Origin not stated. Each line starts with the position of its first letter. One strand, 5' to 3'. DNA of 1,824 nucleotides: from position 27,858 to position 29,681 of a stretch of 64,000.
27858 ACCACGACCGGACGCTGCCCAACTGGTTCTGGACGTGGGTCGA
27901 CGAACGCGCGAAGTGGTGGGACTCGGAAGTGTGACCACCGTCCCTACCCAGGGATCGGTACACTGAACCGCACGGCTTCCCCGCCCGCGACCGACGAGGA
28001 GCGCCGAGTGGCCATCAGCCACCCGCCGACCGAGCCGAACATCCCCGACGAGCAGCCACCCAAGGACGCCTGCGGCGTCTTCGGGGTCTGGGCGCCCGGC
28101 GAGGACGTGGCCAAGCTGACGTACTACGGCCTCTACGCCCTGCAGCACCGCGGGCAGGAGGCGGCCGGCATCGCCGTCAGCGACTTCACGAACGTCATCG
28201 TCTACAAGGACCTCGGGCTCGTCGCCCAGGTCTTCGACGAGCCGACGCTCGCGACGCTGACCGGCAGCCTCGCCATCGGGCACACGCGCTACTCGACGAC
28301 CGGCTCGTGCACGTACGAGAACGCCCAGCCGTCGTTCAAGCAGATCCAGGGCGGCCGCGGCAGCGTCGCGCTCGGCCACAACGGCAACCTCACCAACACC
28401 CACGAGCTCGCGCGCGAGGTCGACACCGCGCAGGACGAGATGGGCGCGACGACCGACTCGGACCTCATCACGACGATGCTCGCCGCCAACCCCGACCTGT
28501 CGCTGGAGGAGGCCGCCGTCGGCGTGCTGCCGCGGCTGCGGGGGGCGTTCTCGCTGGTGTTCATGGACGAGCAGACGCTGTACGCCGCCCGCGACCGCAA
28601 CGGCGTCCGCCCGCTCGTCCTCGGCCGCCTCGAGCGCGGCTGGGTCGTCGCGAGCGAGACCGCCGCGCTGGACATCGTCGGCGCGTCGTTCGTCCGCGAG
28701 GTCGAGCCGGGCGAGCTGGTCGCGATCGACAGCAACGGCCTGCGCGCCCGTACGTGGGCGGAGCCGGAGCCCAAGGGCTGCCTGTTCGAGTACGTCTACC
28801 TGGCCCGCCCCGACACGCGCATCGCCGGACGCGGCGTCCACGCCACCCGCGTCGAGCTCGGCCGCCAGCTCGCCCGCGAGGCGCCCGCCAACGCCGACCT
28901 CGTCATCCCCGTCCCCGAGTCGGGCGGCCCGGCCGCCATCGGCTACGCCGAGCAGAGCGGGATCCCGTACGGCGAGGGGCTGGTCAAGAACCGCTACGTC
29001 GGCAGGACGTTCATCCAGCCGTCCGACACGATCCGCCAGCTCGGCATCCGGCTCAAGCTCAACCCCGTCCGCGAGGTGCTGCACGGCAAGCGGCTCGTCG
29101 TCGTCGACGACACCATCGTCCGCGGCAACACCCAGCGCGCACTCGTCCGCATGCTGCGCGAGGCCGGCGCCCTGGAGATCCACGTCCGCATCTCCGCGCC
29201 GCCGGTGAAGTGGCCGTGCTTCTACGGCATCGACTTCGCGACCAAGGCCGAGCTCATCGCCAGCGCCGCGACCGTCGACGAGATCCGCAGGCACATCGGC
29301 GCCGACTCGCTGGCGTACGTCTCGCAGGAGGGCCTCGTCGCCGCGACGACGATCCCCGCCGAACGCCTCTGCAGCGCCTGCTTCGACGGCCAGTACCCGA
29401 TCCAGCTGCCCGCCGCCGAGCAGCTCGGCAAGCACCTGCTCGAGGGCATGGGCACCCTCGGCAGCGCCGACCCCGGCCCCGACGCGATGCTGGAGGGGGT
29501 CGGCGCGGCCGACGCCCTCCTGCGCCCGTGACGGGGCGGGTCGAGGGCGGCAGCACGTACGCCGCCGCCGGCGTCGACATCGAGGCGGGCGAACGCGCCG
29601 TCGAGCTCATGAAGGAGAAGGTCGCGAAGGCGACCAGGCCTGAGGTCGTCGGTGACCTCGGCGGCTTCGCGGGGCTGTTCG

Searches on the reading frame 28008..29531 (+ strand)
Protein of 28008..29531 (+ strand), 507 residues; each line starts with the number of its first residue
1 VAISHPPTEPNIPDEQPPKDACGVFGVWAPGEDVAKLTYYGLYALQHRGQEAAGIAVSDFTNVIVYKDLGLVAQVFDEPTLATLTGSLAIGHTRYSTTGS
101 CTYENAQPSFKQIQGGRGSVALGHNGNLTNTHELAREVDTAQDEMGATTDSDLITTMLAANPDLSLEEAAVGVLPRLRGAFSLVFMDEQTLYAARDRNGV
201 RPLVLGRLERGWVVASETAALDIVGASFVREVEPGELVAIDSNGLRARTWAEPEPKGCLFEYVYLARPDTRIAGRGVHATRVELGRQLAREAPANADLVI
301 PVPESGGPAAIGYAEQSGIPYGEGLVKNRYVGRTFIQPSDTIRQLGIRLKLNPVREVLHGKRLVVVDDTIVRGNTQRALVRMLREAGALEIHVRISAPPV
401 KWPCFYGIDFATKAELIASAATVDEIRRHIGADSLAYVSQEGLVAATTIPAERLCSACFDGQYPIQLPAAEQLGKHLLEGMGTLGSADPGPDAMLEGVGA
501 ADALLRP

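Call 59: search_protein_families(library=pfam, max_evalue=0.001, proteins=[window:28008-29531:+])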
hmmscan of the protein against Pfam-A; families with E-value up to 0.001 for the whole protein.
window:28008-29531:+ (507 aa): 5 families
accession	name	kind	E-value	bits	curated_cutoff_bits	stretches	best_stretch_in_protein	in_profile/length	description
PF13522.11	GATase_6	-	1.4e-16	61.2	27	1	85-217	9-130/130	Glutamine amidotransferase domain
PF13537.11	GATase_7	-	2.5e-16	60.2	25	1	104-221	11-121/123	Glutamine amidotransferase domain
PF00310.26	GATase_2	-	8e-07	28.6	19.9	0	180-242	331-396/420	Glutamine amidotransferases class-II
PF00156.33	Pribosyltran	-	1.7e-06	27.9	26.3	1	286-393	20-120/158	Phosphoribosyl transferase domain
PF13230.11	GATase_4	-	0.00048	19.6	23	1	85-156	70-135/272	Glutamine amidotransferases class-II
